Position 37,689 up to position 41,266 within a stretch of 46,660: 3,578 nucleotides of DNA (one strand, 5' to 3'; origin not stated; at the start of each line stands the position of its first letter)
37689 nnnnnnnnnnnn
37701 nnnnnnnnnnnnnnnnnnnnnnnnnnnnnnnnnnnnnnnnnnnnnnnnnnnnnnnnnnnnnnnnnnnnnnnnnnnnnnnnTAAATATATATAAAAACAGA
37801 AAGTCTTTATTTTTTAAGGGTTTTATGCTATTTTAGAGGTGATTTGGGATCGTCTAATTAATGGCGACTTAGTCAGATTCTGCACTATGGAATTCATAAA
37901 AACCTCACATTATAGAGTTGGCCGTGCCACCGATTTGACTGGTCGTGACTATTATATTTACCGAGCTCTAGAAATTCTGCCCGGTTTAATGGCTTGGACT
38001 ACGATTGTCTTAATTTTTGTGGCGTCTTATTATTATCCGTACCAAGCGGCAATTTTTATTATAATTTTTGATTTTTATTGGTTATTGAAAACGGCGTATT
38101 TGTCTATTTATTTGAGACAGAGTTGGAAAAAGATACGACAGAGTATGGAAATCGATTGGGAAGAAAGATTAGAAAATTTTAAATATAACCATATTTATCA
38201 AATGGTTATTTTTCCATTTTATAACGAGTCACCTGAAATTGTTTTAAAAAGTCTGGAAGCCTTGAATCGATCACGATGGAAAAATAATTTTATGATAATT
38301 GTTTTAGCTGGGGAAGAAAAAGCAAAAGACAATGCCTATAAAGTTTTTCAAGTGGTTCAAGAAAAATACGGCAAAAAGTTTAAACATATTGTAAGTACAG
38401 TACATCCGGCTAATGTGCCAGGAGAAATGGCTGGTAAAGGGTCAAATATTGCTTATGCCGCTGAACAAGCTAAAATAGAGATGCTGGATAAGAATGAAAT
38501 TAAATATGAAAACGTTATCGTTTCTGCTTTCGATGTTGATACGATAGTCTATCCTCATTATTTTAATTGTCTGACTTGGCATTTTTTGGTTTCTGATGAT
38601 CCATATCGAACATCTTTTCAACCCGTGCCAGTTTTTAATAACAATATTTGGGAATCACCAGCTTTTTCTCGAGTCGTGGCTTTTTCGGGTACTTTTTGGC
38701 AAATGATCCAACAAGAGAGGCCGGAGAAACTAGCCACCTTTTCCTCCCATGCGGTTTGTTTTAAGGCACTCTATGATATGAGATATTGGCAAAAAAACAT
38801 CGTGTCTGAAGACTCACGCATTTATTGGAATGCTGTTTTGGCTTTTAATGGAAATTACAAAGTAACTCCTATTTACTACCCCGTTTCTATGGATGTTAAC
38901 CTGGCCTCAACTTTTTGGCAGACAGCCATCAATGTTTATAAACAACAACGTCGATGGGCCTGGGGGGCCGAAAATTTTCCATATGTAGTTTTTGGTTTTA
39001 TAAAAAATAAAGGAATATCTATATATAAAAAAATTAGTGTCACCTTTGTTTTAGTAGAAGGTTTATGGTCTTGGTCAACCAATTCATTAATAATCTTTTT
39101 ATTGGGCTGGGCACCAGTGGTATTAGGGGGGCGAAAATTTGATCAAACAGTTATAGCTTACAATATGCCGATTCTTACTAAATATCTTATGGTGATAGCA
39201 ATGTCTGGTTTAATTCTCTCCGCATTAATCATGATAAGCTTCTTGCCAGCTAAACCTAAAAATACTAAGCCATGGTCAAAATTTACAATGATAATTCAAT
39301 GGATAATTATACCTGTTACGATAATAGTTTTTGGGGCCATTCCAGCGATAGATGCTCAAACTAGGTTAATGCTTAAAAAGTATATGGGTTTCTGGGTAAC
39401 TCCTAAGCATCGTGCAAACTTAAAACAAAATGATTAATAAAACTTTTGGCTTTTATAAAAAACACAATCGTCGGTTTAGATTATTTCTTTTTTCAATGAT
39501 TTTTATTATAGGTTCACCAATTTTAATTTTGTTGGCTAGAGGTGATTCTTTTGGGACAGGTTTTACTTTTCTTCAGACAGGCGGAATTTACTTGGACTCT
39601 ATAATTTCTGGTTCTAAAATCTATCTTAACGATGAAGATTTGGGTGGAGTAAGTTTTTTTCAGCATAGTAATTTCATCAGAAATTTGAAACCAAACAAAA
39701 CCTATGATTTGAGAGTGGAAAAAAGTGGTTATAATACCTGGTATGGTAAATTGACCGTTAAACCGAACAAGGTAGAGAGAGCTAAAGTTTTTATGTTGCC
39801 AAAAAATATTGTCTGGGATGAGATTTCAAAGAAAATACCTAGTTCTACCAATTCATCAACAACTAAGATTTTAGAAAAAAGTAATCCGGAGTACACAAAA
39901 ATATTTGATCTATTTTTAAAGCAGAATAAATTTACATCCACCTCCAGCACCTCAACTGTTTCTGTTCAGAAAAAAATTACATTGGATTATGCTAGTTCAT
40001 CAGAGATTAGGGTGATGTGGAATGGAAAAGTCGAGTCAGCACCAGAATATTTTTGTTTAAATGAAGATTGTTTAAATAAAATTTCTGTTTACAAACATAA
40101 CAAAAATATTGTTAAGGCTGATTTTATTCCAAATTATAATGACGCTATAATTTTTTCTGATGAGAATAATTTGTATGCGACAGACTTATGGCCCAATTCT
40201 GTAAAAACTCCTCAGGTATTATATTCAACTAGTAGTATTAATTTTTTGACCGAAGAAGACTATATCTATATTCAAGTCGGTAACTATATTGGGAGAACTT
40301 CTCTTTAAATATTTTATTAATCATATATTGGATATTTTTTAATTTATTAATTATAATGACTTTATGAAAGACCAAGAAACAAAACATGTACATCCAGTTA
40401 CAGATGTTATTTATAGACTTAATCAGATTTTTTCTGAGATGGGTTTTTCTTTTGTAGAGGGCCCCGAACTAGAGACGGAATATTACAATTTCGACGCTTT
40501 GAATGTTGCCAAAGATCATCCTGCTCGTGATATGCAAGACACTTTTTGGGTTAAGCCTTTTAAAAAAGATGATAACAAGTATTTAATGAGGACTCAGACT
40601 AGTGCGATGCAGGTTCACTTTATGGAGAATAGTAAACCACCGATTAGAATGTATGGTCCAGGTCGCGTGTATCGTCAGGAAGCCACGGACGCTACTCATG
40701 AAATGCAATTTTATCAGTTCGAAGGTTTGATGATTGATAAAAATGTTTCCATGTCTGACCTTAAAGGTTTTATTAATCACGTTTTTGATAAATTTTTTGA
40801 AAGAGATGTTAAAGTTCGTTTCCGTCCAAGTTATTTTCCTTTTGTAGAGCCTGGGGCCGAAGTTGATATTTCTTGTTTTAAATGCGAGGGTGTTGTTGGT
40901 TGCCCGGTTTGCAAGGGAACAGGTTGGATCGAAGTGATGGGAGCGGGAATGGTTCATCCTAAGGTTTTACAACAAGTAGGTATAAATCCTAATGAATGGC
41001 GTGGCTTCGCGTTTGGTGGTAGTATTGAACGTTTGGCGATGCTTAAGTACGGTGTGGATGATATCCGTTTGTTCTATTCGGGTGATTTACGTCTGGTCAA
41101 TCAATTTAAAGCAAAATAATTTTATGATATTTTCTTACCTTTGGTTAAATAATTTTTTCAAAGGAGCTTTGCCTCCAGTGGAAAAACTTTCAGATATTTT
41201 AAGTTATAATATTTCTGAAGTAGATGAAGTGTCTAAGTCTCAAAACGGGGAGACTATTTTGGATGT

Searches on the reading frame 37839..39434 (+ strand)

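Call 16: search_protein_families(library=pfam, proteins=[window:37839-39434:+], max_evalue=0.001)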
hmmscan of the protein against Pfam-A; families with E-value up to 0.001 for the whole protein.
window:37839-39434:+ (532 aa): 1 family
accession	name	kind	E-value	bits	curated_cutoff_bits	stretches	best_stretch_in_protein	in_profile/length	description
PF13632.12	Glyco_trans_2_3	-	9e-05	22.8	27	1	231-450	5-168/198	Glycosyl transferase family group 2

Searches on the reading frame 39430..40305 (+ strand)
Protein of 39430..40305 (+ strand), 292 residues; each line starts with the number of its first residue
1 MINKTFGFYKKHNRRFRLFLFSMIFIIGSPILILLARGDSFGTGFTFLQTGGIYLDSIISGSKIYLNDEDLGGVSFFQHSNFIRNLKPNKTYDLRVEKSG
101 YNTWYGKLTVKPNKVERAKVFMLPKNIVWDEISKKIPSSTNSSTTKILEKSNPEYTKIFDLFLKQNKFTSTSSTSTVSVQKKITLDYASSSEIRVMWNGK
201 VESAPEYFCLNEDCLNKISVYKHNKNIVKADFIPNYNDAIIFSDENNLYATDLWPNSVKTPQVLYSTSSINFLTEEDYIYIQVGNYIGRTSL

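Call 16: search_protein_families(library=pfam, proteins=[window:39430-40305:+], max_evalue=0.001)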
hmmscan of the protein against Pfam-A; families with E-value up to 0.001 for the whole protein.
window:39430-40305:+ (292 aa): 1 family
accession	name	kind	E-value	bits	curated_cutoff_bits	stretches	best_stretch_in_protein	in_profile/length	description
PF08308.17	PEGA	-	3.5e-07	30.5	20.8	1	51-117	2-62/71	PEGA domain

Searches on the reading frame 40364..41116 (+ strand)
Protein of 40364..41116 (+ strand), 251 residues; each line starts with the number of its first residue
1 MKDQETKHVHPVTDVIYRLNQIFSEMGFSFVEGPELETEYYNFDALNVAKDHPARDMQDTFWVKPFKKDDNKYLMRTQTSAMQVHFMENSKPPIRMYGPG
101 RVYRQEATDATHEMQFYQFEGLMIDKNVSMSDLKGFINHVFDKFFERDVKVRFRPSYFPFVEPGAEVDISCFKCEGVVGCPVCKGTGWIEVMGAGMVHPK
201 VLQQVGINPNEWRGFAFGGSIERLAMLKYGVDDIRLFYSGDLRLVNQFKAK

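Call 16: search_protein_families(library=pfam, proteins=[window:40364-41116:+], max_evalue=0.001)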
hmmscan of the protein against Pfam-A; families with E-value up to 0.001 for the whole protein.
window:40364-41116:+ (251 aa): 2 families
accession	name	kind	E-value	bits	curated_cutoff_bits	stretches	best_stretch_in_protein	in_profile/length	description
PF01409.25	tRNA-synt_2d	-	2.8e-98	328.7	19.8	1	3-248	10-246/246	tRNA synthetases class II core domain (F)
PF17759.6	tRNA_synthFbeta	-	0.00078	19.4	22.4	0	91-208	94-204/214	Phenylalanyl tRNA synthetase beta chain CLM domain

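Call 39: search_protein_families(library=ncbifam, proteins=[window:40364-41116:+], max_evalue=0.01)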
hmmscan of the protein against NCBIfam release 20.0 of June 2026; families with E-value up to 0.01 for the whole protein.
window:40364-41116:+ (251 aa): 6 families
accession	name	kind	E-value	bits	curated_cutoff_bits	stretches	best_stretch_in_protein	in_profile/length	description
TIGR00468.1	pheS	equivalog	8.8e-92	307.8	237.45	1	6-249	68-323/324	phenylalanine--tRNA ligase subunit alpha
NF003210.0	PRK04172.1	equivalog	4.9e-61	207.1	350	2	66-249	324-492/496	phenylalanine--tRNA ligase subunit alpha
NF051887.1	PheS_related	equivalog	2.2e-37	128.9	300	1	6-249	8-240/349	PheS-related mystery ligase SrmL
TIGR00469.1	pheS_mito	equivalog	4.6e-28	98.1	258.35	2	146-250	254-345/451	phenylalanine--tRNA ligase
TIGR00470.1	sepS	equivalog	9.6e-11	40.8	380.65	1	85-236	199-339/533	O-phosphoserine--tRNA ligase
TIGR02367.1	PylS_Cterm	equivalog_domain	0.0069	15.7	178.15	0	11-118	27-129/242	pyrrolysine--tRNA(Pyl) ligase large subunit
